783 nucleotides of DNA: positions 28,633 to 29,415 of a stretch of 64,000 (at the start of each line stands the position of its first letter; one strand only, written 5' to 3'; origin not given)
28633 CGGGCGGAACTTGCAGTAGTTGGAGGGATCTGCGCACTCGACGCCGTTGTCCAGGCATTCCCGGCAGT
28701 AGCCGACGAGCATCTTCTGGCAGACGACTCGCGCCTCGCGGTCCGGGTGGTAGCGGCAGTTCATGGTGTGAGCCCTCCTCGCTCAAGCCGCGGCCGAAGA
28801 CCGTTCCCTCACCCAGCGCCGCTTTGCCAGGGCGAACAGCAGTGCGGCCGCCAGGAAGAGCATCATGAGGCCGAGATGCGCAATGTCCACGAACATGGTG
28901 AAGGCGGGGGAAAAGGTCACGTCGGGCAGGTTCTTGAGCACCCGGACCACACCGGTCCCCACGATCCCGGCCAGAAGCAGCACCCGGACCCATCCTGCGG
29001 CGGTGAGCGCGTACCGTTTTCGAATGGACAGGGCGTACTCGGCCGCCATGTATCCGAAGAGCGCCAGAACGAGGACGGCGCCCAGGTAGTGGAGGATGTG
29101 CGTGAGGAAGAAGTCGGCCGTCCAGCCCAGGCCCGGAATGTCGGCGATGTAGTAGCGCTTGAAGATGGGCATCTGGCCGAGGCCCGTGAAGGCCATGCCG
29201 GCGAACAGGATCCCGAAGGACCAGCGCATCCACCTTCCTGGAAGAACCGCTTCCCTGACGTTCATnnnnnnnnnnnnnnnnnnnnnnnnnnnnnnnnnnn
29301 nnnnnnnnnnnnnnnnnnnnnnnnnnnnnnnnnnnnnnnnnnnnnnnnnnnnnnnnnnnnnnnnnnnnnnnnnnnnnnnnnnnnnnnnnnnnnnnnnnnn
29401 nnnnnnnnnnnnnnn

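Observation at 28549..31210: ECF sigma / redox-type zinc anti-sigma coupled to an orphan Tat-FeS, membrane and B-box-like module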

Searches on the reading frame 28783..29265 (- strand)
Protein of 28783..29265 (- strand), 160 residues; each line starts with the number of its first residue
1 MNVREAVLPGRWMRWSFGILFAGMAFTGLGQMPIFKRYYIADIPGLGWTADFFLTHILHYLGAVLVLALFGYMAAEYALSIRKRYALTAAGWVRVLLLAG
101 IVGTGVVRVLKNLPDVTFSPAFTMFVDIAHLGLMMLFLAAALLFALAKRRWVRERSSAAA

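Call 3: search_protein_families(library=pfam, proteins=[window:28783-29265:-], max_evalue=0.1)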
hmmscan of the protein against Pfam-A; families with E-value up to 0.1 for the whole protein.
window:28783-29265:- (160 aa): 1 family
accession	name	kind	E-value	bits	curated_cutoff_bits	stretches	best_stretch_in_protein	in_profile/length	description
PF02656.20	DUF202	-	0.0041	18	23.4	1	88-155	9-66/68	Domain of unknown function (DUF202)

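Call 4: search_protein_families(library=ncbifam, proteins=[window:28783-29265:-], max_evalue=0.1)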
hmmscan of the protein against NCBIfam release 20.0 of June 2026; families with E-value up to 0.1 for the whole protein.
window:28783-29265:- (160 aa): 1 family
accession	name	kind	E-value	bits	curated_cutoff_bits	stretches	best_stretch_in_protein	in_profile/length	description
NF007602.0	PRK10249.1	equivalog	0.0064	15.5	851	0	13-79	103-164/458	phenylalanine transporter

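Call 5: find_homologous_proteins(query=window:28783-29265:-)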
Query window:28783-29265:- (160 aa): 2029 proteins with E <= 0.001 among 4525 candidates; the best 120 are listed.
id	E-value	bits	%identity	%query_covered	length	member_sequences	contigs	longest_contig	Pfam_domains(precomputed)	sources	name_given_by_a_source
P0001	3.5e-92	325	95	100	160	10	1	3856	-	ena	-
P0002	1.0e-85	304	87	100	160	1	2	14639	-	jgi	jgi:hypothetical protein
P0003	1.1e-85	304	88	99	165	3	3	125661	-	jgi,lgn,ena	-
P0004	1.1e-84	300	87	100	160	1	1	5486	-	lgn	-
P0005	5.1e-82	292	83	99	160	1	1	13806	-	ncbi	-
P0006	8.0e-75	268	91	86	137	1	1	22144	-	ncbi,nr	ncbi:MAG: FeS-binding protein [Deltaproteobacteria bacterium]|nr:FeS-binding protein [Deltaproteobac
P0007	1.6e-73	264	77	99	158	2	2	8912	-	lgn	-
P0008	4.8e-73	262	75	100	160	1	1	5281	-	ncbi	-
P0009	9.3e-69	249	68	99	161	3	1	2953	-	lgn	-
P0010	6.8e-68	246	83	86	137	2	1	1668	-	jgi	jgi:hypothetical protein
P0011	3.0e-67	244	68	98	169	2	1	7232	-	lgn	-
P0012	8.9e-66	239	69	97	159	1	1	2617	-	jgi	-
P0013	2.6e-65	237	69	96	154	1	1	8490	-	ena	-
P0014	9.6e-64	232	67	98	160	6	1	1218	-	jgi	-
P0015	2.6e-62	228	66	98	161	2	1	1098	-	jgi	jgi:hypothetical protein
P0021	8.4e-60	219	61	100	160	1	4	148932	-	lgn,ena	-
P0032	1.1e-52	196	58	98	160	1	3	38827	-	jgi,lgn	jgi:hypothetical protein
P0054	2.8e-51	192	58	96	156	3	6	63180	-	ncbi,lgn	ncbi:MAG: hypothetical protein ACLFRL_04440 [Desulfohalobiaceae bacterium]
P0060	4.5e-51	191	58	92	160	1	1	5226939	-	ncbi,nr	ncbi:MAG: FeS-binding protein [Deltaproteobacteria bacterium]|nr:FeS-binding protein [Deltaproteobac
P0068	9.9e-51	190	59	93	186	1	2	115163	-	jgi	-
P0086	2.5e-50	189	57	93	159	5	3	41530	-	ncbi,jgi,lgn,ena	-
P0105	1.0e-49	187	58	92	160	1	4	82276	-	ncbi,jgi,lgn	ncbi:MAG: FeS-binding protein [Deltaproteobacteria bacterium]|jgi:hypothetical protein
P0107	1.0e-49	187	56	98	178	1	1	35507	-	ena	-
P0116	1.3e-49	186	65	84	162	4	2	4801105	-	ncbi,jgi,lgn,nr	ncbi:OhcB2 (Protein with transmembrane helices) [uncultured Desulfatiglans sp.]|nr:OhcB2 (Protein wi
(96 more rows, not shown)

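Call 7: find_encoding_contigs(protein=P0116, flank=8000, max_places=3)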
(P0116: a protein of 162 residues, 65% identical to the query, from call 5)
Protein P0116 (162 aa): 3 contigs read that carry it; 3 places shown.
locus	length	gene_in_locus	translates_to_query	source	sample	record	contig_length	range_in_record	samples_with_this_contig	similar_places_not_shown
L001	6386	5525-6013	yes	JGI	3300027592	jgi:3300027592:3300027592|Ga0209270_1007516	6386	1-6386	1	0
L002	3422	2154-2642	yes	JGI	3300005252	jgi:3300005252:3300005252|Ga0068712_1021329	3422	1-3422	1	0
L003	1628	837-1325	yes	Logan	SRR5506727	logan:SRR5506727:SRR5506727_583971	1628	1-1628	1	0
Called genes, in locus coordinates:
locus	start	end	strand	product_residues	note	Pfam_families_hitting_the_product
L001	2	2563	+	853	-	?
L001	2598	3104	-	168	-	PF04972:BON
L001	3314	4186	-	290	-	PF00753:Lactamase_B, PF19583:ODP (weak)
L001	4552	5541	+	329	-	PF10518:TAT_signal (weak), PF13187:Fer4_9 (faint), PF00037:Fer4 (faint), PF12797:Fer4_2 (faint), PF12838:Fer4_7, PF13247:Fer4_11, PF13237:Fer4_10 (weak)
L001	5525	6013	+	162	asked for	-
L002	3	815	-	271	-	?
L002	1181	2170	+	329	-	PF10518:TAT_signal (weak), PF13187:Fer4_9 (faint), PF00037:Fer4 (faint), PF12797:Fer4_2 (faint), PF12838:Fer4_7, PF13247:Fer4_11, PF13237:Fer4_10 (weak)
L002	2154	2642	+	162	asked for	-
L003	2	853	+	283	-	?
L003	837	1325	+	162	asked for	-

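Call 8: find_encoding_contigs(protein=P0060, flank=8000, max_places=3)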
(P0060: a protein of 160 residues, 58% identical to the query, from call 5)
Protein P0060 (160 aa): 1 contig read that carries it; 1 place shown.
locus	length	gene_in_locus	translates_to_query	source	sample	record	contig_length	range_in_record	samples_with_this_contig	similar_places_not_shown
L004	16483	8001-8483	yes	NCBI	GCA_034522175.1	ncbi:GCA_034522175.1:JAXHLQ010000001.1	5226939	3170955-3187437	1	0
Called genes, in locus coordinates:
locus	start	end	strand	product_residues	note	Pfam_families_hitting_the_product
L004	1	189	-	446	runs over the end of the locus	PF13433:Peripla_BP_5, PF13458:Peripla_BP_6, PF13433:Peripla_BP_5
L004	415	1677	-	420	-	-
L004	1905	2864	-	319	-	PF01946:Thi4 (faint), PF00890:FAD_binding_2 (weak), PF01134:GIDA (faint), PF01266:DAO (faint), PF03486:HI0933_like (faint), PF07992:Pyr_redox_2, PF13738:Pyr_redox_3, PF00070:Pyr_redox, +2 more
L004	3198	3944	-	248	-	PF00581:Rhodanese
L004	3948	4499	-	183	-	PF00581:Rhodanese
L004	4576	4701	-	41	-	-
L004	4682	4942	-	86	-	PF02635:DsrE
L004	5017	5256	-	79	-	PF01206:TusA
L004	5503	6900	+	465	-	PF00989:PAS, PF13188:PAS_8 (weak), PF08448:PAS_4 (weak), PF13426:PAS_9, PF00158:Sigma54_activat, PF14532:Sigma54_activ_2, PF25601:AAA_lid_14, PF02954:HTH_8, +1 more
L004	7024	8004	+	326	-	PF13187:Fer4_9 (faint), PF12797:Fer4_2 (faint), PF00037:Fer4 (faint), PF12838:Fer4_7, PF13247:Fer4_11, PF13237:Fer4_10 (weak)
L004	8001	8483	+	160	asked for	-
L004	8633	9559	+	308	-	PF04015:DUF362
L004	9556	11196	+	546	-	PF12801:Fer4_5, PF12801:Fer4_5 (weak), PF00037:Fer4 (weak), PF12838:Fer4_7, PF13187:Fer4_9 (weak), PF13237:Fer4_10, PF14697:Fer4_21 (weak), PF00037:Fer4 (weak), +8 more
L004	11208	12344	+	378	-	PF00753:Lactamase_B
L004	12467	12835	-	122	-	-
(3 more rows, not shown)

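Call 9: find_encoding_contigs(protein=P0003, flank=8000, max_places=3)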
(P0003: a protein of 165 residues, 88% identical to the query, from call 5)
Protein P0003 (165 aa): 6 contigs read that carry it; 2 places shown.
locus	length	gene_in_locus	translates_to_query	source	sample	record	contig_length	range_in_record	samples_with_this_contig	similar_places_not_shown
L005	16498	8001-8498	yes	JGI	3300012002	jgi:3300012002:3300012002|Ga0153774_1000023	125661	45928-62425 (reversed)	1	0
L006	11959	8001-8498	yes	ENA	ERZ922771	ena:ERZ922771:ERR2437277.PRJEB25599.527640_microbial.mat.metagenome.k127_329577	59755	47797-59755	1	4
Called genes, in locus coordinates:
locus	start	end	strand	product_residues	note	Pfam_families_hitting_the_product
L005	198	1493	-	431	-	PF02878:PGM_PMM_I, PF02879:PGM_PMM_II, PF02880:PGM_PMM_III, PF00408:PGM_PMM_IV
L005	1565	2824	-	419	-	-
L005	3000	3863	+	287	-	PF00551:Formyl_trans_N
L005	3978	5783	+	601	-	PF02550:AcetylCoA_hydro, PF13336:AcetylCoA_hyd_C, PF13302:Acetyltransf_3 (weak), PF00583:Acetyltransf_1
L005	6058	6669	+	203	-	PF07638:Sigma70_ECF (weak), PF04542:Sigma70_r2, PF08281:Sigma70_r4_2, PF04545:Sigma70_r4, PF22233:PhyR_sigma-like (weak)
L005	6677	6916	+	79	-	PF13490:zf-HC2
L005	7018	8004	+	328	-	PF13187:Fer4_9 (faint), PF12838:Fer4_7, PF13247:Fer4_11, PF13237:Fer4_10 (weak)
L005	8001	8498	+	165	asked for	-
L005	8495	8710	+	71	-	-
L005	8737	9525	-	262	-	PF00378:ECH_1, PF16113:ECH_2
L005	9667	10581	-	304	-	PF01063:Aminotran_4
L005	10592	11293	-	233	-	PF00027:cNMP_binding, PF07238:PilZ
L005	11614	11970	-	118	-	PF00072:Response_reg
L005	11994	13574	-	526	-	PF00072:Response_reg, PF00989:PAS (weak), PF02518:HATPase_c, PF14501:HATPase_c_5 (weak)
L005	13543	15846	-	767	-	PF00672:HAMP (weak), PF08448:PAS_4 (weak), PF00989:PAS, PF08448:PAS_4 (weak), PF13188:PAS_8 (weak), PF13426:PAS_9, PF00512:HisKA (weak), PF02518:HATPase_c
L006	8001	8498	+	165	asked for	-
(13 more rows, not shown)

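Call 32: find_encoding_contigs(protein=P0086, flank=10000, max_places=1)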
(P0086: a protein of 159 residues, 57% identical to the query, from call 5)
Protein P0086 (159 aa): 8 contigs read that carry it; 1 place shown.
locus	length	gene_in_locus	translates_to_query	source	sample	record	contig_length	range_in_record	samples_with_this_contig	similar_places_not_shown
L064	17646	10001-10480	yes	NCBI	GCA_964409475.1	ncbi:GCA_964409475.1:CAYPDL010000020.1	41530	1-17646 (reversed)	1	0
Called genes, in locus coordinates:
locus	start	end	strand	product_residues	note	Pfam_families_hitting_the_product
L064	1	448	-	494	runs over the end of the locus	PF00089:Trypsin, PF13365:Trypsin_2, PF04495:GRASP55_65 (faint), PF00595:PDZ, PF13180:PDZ_2, PF17820:PDZ_6, PF13180:PDZ_2, PF17820:PDZ_6 (weak)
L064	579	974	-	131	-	PF08899:DUF1844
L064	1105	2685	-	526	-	PF00389:2-Hacid_dh, PF02826:2-Hacid_dh_C, PF19304:PGDH_inter, PF01842:ACT, PF22629:ACT_AHAS_ss (weak)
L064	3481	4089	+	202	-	PF07638:Sigma70_ECF (weak), PF04542:Sigma70_r2, PF08281:Sigma70_r4_2, PF04545:Sigma70_r4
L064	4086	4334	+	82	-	PF13490:zf-HC2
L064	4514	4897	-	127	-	PF02635:DsrE, PF13686:DrsE_2 (faint)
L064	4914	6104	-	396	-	PF04143:Sulf_transp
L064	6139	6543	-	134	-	-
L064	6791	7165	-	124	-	PF02635:DsrE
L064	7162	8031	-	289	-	PF02754:CCG (weak)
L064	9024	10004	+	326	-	PF13187:Fer4_9 (faint), PF12797:Fer4_2 (faint), PF00037:Fer4 (faint), PF12838:Fer4_7, PF13247:Fer4_11, PF13237:Fer4_10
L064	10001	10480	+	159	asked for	-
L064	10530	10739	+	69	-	-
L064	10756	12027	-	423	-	PF20970:MASE10, PF00211:Guanylate_cyc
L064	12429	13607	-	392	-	PF01590:GAF (weak), PF13185:GAF_2, PF00211:Guanylate_cyc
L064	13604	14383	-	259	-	PF00027:cNMP_binding, PF13545:HTH_Crp_2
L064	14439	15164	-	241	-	PF19489:SLT_4, PF01464:SLT (weak)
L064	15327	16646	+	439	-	PF01979:Amidohydro_1, PF07969:Amidohydro_3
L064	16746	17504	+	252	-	PF08443:RimK, PF02955:GSH-S_ATP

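Call 33: find_encoding_contigs(protein=P0021, flank=10000, max_places=1)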
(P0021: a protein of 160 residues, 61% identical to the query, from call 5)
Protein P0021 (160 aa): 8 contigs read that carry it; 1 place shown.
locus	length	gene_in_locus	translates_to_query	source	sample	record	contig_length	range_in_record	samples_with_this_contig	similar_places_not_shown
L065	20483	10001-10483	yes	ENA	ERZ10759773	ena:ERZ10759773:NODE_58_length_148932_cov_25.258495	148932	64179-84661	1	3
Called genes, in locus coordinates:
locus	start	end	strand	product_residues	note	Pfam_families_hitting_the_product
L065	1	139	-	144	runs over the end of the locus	PF12172:zf-ChsH2, PF01796:OB_ChsH2_C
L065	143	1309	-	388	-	PF00108:Thiolase_N, PF22691:Thiolase_C_1, PF02803:Thiolase_C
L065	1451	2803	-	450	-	PF02878:PGM_PMM_I, PF02879:PGM_PMM_II, PF02880:PGM_PMM_III, PF00408:PGM_PMM_IV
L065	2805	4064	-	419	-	-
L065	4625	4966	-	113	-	PF00190:Cupin_1 (weak), PF02311:AraC_binding, PF07883:Cupin_2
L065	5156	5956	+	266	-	PF00551:Formyl_trans_N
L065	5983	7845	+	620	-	PF02550:AcetylCoA_hydro, PF13336:AcetylCoA_hyd_C, PF13302:Acetyltransf_3 (weak), PF00583:Acetyltransf_1 (weak)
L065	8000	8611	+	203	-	PF07638:Sigma70_ECF, PF04542:Sigma70_r2, PF08281:Sigma70_r4_2, PF04545:Sigma70_r4 (weak), PF22233:PhyR_sigma-like (weak)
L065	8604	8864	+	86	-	PF13490:zf-HC2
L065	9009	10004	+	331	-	PF13187:Fer4_9 (faint), PF12838:Fer4_7, PF13247:Fer4_11, PF13237:Fer4_10 (weak)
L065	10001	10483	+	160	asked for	-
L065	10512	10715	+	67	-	-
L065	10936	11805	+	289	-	PF02749:QRPTase_N, PF01729:QRPTase_C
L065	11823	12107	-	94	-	PF00216:Bac_DNA_binding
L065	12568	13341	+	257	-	PF01209:Ubie_methyltran, PF13489:Methyltransf_23 (weak), PF13847:Methyltransf_31, PF08241:Methyltransf_11, PF08242:Methyltransf_12, PF13649:Methyltransf_25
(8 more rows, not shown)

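Call 34: find_encoding_contigs(protein=P0068, flank=10000, max_places=1)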
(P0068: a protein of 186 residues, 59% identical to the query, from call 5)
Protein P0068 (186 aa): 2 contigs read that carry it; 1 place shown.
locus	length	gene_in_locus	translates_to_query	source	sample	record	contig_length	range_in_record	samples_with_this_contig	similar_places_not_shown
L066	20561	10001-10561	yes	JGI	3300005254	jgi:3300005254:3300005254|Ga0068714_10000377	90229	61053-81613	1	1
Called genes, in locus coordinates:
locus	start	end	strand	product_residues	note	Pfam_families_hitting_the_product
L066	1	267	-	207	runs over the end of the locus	PF02527:GidB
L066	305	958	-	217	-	PF18306:LDcluster4, PF03641:Lysine_decarbox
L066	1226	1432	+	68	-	PF07311:Dodecin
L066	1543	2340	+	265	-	PF13560:HTH_31, PF01381:HTH_3, PF12844:HTH_19, PF13413:HTH_25 (weak), PF07883:Cupin_2, PF02311:AraC_binding (faint)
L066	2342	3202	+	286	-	PF01261:AP_endonuc_2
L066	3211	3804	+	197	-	PF06676:DUF1178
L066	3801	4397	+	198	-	PF02142:MGS, PF01808:AICARFT_IMPCHas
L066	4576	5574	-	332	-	PF08331:QueG_DUF1730, PF13187:Fer4_9 (faint), PF00037:Fer4 (faint), PF12838:Fer4_7 (weak), PF13484:Fer4_16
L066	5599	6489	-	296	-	PF02810:SEC-C, PF00557:Peptidase_M24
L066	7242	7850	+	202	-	PF07638:Sigma70_ECF (weak), PF04542:Sigma70_r2, PF22233:PhyR_sigma-like (faint), PF08281:Sigma70_r4_2, PF04545:Sigma70_r4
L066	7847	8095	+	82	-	PF13490:zf-HC2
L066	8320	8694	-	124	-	PF02635:DsrE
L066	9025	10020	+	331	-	PF13187:Fer4_9 (faint), PF00037:Fer4 (faint), PF12797:Fer4_2 (faint), PF12838:Fer4_7, PF13247:Fer4_11, PF13237:Fer4_10 (weak)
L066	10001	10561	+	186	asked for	-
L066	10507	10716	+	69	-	-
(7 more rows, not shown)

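Call 36: predict_structure(alignment_id=A1)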
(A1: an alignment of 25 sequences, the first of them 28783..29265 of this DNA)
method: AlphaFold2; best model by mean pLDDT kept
length: 160 residues; sequences in the alignment: 25
mean_pLDDT: 81.2   pTM: 0.69
mean pLDDT of the five models: 81.2, 81.2, 79.7, 79.6, 74.6
residues with pLDDT >= 90: 25; 70-90: 113; 50-70: 20; < 50: 2
segments of 3 or more residues with pLDDT < 50: none
pLDDT, mean of each block of 10 residues (from residue 1): 64 82 81 70 69 80 85 83 86 90 88 85 90 91 87 69
secondary structure, 60 per line:
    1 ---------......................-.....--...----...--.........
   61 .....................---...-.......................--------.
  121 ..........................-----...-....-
elements in order: H10-31 H33-37 H52-81 E85-87 H89-111 H120-146 E152-154 H156-159

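Call 40: fold_search(model_id=the predicted structure, library=pdb)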
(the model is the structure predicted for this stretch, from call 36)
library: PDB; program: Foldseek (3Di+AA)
matches with E <= 10: 139; with E <= 0.001: 0
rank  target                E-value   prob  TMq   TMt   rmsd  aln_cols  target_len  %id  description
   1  6g94_A                9.1e-01  0.63  0.52  0.49   7.8       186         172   14  Structure of E. coli hydrogenase-1 C19G variant in complex with cytochrome b (released 2018-06-13)
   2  9r2g_A                1.2e+00  0.63  0.52  0.26   6.1       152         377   12  Cytochrome bd II oxidase qOR-2 type from Mycobacterium smegmatis (released 2026-03-04)
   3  6g94_B                1.5e+00  0.54  0.52  0.52   8.0       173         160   15  Structure of E. coli hydrogenase-1 C19G variant in complex with cytochrome b (released 2018-06-13)
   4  6p6i_B                1.5e+00  0.08  0.24  0.09  19.5       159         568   17  Structure of YbtPQ importer (released 2020-03-04)
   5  4xyd_A                1.8e+00  0.13  0.28  0.13  11.2       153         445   15  Nitric oxide reductase from Roseobacter denitrificans (RdNOR) (released 2016-05-25)
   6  2elb                  1.9e+00  0.10  0.25  0.14  27.0       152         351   12  Crystal Structure of the BAR-PH domain of human APPL1 (released 2007-05-29)
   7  1i4t_A                1.9e+00  0.09  0.27  0.24  25.2       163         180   13  CRYSTAL STRUCTURE ANALYSIS OF RAC1-GMPPNP IN COMPLEX WITH ARFAPTIN (released 2001-05-16)
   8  5zhp_A                2.1e+00  0.10  0.27  0.14  11.0       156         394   13  M3 muscarinic acetylcholine receptor in complex with a selective antagonist (released 2018-11-28)
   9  6m20_B                2.1e+00  0.08  0.22  0.09  12.8       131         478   14  Crystal structure of Plasmodium falciparum hexose transporter PfHT1 bound with glucose (released 2020-09-09)
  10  9hkk_A                2.2e+00  0.07  0.20  0.08  13.0       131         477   14  Structure of the malarial hexose transporter 1 (PfHT1) in complex with 2,5-anhydro-D-mannitol. (released 2025-12-17)
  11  1gcv_A                2.2e+00  0.05  0.18  0.19  14.4       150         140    9  DEOXY FORM HEMOGLOBIN FROM MUSTELUS GRISEUS (released 2000-08-31)
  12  7ose_A                2.5e+00  0.23  0.43  0.18   7.1       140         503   16  cytochrome bd-II type oxidase with bound aurachin D (released 2021-11-17)
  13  6p6j_B                2.6e+00  0.05  0.22  0.09  16.6       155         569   17  Structure of YbtPQ importer with substrate Ybt-Fe bound (released 2020-03-04)
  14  1i4l_A                2.8e+00  0.09  0.27  0.24  25.8       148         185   11  CRYSTAL STRUCTURE ANALYSIS OF RAC1-GDP IN COMPLEX WITH ARFAPTIN (P41) (released 2001-05-16)
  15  7oy2_C                2.9e+00  0.21  0.42  0.19   7.1       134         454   16  High resolution structure of cytochrome bd-II oxidase from E. coli (released 2021-12-15)
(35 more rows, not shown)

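Call 42: search_solved_structures(query=A1, max_evalue=10, show_alignments=2)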
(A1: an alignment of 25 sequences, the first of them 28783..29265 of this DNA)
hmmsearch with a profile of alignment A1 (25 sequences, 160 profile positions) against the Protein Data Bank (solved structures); distinct sequences matched with E-value up to 10: 0.

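Call 68: search_protein_families(library=ncbifam, proteins=[L064:6139-6543:-, L064:7162-8031:-], max_evalue=0.00001)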
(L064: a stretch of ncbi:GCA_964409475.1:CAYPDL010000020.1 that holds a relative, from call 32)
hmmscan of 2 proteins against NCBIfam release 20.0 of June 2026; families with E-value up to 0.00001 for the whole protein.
L064:6139-6543:- (134 aa): 0 families

L064:7162-8031:- (289 aa): 3 families
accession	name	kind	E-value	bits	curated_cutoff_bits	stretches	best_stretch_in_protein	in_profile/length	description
NF045670.1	quin_L_LdhH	equivalog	2.5e-11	42.6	800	1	145-233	594-682/706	L-lactate dehydrogenase (quinone) large subunit LdhH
NF045663.1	diclust_near_Sec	equivalog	2.5e-09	35.8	530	1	93-242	475-624/759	pyridine nucleotide-disulfide oxidoreductase/dicluster-binding protein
NF004898.0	PRK06259.1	equivalog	9.4e-08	31.1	385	1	52-237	278-464/488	fumarate reductase (CoM/CoB) subunit TfrB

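Call 74: find_encoding_contigs(protein=P0105, flank=9000, max_places=1)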
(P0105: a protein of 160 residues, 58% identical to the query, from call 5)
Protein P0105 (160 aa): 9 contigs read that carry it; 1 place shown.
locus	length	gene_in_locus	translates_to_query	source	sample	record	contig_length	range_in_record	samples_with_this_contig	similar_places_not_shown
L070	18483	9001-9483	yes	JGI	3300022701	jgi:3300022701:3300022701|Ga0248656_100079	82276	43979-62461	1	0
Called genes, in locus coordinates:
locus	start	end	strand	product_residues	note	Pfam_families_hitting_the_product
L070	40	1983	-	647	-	PF00890:FAD_binding_2 (weak), PF01266:DAO (weak), PF07992:Pyr_redox_2 (weak), PF12831:FAD_oxidored, PF13450:NAD_binding_8 (weak), PF12838:Fer4_7, PF13187:Fer4_9 (weak), PF13237:Fer4_10 (weak), +6 more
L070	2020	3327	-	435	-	PF00890:FAD_binding_2 (weak), PF01266:DAO, PF07992:Pyr_redox_2 (weak), PF13450:NAD_binding_8 (weak), PF12838:Fer4_7, PF13183:Fer4_8, PF13187:Fer4_9, PF13534:Fer4_17 (weak), +6 more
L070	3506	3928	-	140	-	PF02662:FlpD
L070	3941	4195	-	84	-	PF01206:TusA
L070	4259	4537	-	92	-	PF01206:TusA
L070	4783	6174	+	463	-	PF00989:PAS, PF13188:PAS_8 (weak), PF08448:PAS_4 (weak), PF13426:PAS_9, PF00158:Sigma54_activat, PF14532:Sigma54_activ_2, PF25601:AAA_lid_14, PF02954:HTH_8, +3 more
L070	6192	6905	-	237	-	-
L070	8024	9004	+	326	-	PF13187:Fer4_9 (faint), PF12797:Fer4_2 (faint), PF00037:Fer4 (faint), PF12838:Fer4_7, PF13247:Fer4_11, PF13237:Fer4_10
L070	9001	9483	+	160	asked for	-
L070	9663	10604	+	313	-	PF04015:DUF362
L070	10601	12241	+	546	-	PF12801:Fer4_5, PF00037:Fer4 (weak), PF12838:Fer4_7 (weak), PF13187:Fer4_9 (weak), PF13237:Fer4_10, PF14697:Fer4_21 (weak), PF00037:Fer4 (weak), PF12838:Fer4_7 (weak), +7 more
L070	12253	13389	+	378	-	PF00753:Lactamase_B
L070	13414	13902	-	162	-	PF00027:cNMP_binding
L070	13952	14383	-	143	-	PF00027:cNMP_binding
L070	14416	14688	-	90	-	PF01206:TusA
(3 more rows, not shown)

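Call 75: find_encoding_contigs(protein=P0054, flank=9000, max_places=1)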
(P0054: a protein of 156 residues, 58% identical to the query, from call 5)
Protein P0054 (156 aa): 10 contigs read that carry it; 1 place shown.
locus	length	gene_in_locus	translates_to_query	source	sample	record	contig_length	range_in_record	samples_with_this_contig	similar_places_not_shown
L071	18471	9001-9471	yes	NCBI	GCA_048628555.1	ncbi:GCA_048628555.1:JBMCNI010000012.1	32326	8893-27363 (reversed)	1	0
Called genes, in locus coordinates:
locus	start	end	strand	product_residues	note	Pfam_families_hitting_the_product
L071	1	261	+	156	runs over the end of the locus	PF01161:PBP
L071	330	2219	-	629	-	PF03063:Prismane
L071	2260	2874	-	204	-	PF13247:Fer4_11, PF12838:Fer4_7 (weak), PF12797:Fer4_2 (weak), PF00037:Fer4 (weak), PF12837:Fer4_6 (weak), PF13237:Fer4_10 (weak), PF13187:Fer4_9 (weak)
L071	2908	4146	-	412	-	PF00890:FAD_binding_2 (faint), PF01262:AlaDh_PNT_C (faint), PF01266:DAO (faint), PF07992:Pyr_redox_2, PF13738:Pyr_redox_3 (faint), PF00070:Pyr_redox, PF18267:Rubredoxin_C (weak)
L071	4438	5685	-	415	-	PF04015:DUF362, PF00037:Fer4, PF12797:Fer4_2 (faint), PF13237:Fer4_10 (weak), PF14697:Fer4_21 (weak), PF12838:Fer4_7, PF00037:Fer4 (weak)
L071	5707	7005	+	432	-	PF00285:Citrate_synt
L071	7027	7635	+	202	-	PF07638:Sigma70_ECF (faint), PF04542:Sigma70_r2, PF08281:Sigma70_r4_2, PF04545:Sigma70_r4, PF22233:PhyR_sigma-like (weak)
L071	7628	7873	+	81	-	PF13490:zf-HC2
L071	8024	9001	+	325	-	PF13187:Fer4_9 (faint), PF12797:Fer4_2 (faint), PF12838:Fer4_7, PF13247:Fer4_11, PF13237:Fer4_10 (weak)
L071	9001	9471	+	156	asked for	-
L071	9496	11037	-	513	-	PF01839:FG-GAP (faint), PF13517:FG-GAP_3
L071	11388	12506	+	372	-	-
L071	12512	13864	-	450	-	PF00072:Response_reg, PF00004:AAA (faint), PF00158:Sigma54_activat, PF01078:Mg_chelatase (faint), PF14532:Sigma54_activ_2, PF07728:AAA_5, PF25601:AAA_lid_14, PF02954:HTH_8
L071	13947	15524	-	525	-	PF17203:sCache_3_2, PF00672:HAMP (faint), PF00512:HisKA, PF02518:HATPase_c, PF14501:HATPase_c_5 (faint)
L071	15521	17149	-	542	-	PF12974:Phosphonate-bd, PF09084:NMT1 (faint), PF12974:Phosphonate-bd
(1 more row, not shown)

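Call 76: find_encoding_contigs(protein=P0032, flank=9000, max_places=1)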
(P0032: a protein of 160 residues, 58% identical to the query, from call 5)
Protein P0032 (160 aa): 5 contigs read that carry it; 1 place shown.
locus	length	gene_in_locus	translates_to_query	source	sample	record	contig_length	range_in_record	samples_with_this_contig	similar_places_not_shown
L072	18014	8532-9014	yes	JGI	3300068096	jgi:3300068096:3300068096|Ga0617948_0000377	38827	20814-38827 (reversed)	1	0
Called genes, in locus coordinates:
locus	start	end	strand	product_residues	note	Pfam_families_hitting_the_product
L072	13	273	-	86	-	-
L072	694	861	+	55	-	-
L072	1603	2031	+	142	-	PF00572:Ribosomal_L13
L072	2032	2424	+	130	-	PF00380:Ribosomal_S9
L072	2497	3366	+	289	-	PF01416:PseudoU_synth_1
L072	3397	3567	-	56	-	-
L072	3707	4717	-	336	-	PF04055:Radical_SAM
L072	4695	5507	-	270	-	PF01209:Ubie_methyltran (weak), PF13489:Methyltransf_23, PF07021:MetW, PF13847:Methyltransf_31, PF08241:Methyltransf_11, PF08242:Methyltransf_12, PF13649:Methyltransf_25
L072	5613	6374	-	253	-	PF10263:SprT-like (weak)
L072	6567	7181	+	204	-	PF07638:Sigma70_ECF (weak), PF04542:Sigma70_r2, PF22233:PhyR_sigma-like (faint), PF08281:Sigma70_r4_2, PF04545:Sigma70_r4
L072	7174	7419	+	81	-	PF13490:zf-HC2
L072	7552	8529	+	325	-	PF13187:Fer4_9 (faint), PF12797:Fer4_2 (faint), PF12838:Fer4_7, PF13247:Fer4_11, PF13237:Fer4_10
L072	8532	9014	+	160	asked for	-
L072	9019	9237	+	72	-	-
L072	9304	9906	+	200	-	PF13419:HAD_2, PF00702:Hydrolase, PF13242:Hydrolase_like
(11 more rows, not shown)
